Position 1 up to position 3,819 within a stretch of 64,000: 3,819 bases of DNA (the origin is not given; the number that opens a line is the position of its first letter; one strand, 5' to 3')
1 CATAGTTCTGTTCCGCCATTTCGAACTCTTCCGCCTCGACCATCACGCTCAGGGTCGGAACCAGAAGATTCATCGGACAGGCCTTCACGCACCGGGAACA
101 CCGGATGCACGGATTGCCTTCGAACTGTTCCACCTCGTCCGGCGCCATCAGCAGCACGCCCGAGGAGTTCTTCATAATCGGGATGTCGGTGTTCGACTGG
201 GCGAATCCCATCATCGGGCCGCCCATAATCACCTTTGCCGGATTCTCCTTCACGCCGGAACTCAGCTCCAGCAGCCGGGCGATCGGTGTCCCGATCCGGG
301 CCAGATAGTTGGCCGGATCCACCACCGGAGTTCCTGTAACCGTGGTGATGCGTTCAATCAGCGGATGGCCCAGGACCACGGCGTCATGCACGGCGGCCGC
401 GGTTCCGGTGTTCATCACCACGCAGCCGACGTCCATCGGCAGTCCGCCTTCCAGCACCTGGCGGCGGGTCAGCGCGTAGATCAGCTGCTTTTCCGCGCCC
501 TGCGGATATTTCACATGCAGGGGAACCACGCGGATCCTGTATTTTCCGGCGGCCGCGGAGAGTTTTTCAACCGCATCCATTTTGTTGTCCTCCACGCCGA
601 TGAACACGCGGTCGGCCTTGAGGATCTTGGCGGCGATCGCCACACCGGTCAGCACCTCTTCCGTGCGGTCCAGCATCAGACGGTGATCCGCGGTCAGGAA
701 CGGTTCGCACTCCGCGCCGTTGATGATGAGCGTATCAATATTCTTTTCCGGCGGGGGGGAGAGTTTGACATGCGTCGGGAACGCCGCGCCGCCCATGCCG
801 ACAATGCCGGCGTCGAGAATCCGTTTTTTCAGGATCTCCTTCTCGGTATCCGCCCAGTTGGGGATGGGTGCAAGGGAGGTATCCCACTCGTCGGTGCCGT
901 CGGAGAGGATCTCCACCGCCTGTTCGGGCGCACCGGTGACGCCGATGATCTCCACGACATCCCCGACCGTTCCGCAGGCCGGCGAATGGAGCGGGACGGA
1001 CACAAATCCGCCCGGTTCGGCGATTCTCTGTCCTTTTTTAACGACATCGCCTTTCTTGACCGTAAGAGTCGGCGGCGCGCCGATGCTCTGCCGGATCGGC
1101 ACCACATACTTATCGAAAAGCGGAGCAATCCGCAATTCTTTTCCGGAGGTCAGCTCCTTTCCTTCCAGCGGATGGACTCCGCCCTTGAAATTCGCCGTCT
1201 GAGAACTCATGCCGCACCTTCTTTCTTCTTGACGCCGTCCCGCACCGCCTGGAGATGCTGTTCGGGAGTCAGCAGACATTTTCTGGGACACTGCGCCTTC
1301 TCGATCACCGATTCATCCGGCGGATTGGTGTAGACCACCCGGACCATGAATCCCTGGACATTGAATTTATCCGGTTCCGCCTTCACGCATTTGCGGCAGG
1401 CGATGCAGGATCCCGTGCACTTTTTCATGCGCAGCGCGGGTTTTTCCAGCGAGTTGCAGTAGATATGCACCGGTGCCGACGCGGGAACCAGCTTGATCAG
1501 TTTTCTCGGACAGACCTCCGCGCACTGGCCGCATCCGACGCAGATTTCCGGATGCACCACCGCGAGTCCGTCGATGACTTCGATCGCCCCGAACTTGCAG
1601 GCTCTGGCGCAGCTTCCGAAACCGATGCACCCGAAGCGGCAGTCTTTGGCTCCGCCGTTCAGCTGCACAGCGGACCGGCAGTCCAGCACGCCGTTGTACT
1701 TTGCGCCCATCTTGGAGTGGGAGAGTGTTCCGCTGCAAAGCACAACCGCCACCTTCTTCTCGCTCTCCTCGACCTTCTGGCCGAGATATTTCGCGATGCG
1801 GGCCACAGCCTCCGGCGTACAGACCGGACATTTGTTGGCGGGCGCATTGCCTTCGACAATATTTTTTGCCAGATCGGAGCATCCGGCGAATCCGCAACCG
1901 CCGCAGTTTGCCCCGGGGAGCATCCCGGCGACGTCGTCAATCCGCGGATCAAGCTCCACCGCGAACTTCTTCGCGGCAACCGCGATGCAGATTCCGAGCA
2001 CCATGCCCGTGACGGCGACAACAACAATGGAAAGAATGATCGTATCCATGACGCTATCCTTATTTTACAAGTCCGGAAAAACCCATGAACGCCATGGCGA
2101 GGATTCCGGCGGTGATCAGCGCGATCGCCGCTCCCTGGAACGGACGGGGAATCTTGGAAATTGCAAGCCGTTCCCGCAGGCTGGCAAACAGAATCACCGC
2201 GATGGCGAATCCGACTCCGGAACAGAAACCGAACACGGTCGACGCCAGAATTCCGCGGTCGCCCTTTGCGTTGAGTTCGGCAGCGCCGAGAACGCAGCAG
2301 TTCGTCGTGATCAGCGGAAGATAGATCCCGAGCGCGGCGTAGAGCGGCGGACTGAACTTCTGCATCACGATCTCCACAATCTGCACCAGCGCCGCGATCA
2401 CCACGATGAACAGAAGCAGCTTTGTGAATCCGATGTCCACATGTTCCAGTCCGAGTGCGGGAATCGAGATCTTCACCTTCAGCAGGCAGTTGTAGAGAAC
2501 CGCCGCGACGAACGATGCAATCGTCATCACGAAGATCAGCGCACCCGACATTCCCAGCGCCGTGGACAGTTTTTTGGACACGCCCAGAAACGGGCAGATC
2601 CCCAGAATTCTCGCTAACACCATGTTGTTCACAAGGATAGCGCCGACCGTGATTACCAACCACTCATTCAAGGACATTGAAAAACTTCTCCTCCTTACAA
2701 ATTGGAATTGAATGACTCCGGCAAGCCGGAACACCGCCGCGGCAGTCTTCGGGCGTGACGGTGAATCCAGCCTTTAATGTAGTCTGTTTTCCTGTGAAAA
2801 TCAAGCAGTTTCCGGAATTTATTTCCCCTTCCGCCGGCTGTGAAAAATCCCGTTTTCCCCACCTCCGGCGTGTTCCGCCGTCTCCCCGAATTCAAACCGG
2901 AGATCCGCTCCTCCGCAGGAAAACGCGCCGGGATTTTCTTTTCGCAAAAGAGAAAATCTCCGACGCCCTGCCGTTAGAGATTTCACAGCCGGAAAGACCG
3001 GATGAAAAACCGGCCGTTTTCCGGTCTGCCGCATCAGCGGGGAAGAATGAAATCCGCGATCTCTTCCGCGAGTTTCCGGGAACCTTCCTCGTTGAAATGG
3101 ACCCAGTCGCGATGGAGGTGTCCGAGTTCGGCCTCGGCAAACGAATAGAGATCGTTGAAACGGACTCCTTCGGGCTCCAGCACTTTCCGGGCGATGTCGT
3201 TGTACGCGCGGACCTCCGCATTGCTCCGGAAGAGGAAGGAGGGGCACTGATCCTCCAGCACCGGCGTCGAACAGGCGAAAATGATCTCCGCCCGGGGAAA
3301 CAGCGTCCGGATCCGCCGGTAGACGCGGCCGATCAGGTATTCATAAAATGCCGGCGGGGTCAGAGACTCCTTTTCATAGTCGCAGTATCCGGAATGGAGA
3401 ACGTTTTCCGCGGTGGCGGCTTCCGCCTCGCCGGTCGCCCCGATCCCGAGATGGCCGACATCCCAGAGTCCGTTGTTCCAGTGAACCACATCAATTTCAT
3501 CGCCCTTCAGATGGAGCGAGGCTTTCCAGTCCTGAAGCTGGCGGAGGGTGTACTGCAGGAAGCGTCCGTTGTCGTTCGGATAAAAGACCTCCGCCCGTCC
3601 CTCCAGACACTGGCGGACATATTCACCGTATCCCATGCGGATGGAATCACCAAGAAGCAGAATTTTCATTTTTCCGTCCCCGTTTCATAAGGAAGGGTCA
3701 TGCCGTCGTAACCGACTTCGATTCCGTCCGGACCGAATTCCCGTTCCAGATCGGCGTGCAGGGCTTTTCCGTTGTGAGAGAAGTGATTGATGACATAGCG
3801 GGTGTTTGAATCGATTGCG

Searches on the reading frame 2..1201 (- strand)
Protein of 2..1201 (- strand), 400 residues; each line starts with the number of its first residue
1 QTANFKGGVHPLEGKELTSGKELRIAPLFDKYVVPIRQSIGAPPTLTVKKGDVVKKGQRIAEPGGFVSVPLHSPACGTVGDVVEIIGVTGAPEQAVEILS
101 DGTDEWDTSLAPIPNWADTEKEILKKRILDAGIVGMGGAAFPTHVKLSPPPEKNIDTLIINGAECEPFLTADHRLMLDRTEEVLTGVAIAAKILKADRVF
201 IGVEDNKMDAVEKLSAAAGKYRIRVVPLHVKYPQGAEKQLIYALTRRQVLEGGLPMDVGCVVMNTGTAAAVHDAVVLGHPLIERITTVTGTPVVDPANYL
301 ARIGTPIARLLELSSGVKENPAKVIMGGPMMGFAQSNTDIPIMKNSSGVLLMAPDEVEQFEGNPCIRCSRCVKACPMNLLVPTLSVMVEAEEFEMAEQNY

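Call 51: search_protein_families(library=pfam, proteins=[window:2-1201:-], max_evalue=0.001)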
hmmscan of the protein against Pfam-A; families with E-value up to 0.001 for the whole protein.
window:2-1201:- (400 aa): 9 families
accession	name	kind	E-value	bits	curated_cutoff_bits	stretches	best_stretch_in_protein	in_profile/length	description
PF01512.22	Complex1_51K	-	3.7e-53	179.9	31.2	1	129-272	2-149/150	Nuo51 FMN-binding domain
PF13375.12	RnfC_N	-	1.2e-24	86.7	25.6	1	4-102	2-100/101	RnfC Barrel sandwich hybrid domain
PF10531.15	SLBB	-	1.6e-08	34.7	27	1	286-334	2-55/55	SLBB domain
PF05896.17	NQRA_N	-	3.1e-05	24.5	25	1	26-82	22-78/94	NqrA N-terminal barrel-sandwich hybrid domain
PF13237.11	Fer4_10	-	0.00013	22.2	25.5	1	362-392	6-29/53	4Fe-4S dicluster domain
PF12837.12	Fer4_6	-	0.00015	22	25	1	363-379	7-23/24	4Fe-4S binding domain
PF13187.11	Fer4_9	-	0.0003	21.2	27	1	365-380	2-17/52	4Fe-4S dicluster domain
PF12838.12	Fer4_7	-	0.00047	21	27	1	365-383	2-20/52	4Fe-4S dicluster domain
PF13484.11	Fer4_16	-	0.00091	20.4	30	0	365-391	2-27/66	4Fe-4S double cluster binding domain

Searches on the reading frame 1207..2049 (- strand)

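Call 51: search_protein_families(library=pfam, proteins=[window:1207-2049:-], max_evalue=0.001)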
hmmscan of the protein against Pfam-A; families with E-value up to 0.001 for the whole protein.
window:1207-2049:- (280 aa): 7 families
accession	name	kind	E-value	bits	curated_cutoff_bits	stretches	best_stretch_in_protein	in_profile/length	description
PF04060.18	FeS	-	1.7e-12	47.3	23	1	44-76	1-33/33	Putative Fe-S cluster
PF12838.12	Fer4_7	-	6.9e-08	33.3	27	1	141-182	2-50/52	4Fe-4S dicluster domain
PF14697.11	Fer4_21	-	3e-07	30.9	35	1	141-186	8-58/59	4Fe-4S dicluster domain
PF00037.32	Fer4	-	8.5e-07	29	21.1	1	164-185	2-23/24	4Fe-4S binding domain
PF13187.11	Fer4_9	-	4.6e-05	23.8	27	1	141-184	2-51/52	4Fe-4S dicluster domain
PF12837.12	Fer4_6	-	0.0001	22.5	25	1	165-183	4-22/24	4Fe-4S binding domain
PF12797.12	Fer4_2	-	0.00024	21.3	24.5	1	164-181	4-21/22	4Fe-4S binding domain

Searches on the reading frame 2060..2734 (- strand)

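Call 51: search_protein_families(library=pfam, proteins=[window:2060-2734:-], max_evalue=0.001)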
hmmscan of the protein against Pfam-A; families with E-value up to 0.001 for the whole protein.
window:2060-2734:- (224 aa): 1 family
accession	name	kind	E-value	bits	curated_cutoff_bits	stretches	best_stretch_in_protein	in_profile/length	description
PF02508.19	Rnf-Nqr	-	8.5e-57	192.4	23.8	1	27-222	3-173/174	Rnf-Nqr subunit, membrane protein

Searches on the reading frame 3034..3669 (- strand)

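Call 64: search_protein_families(library=pfam, proteins=[window:3034-3669:-], max_evalue=0.000001)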
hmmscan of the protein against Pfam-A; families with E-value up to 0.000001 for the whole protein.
window:3034-3669:- (211 aa): 1 family
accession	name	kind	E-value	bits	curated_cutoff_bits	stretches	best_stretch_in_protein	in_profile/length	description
PF13472.12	Lipase_GDSL_2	-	1.5e-09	39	32.9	1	6-198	2-177/178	GDSL-like Lipase/Acylhydrolase family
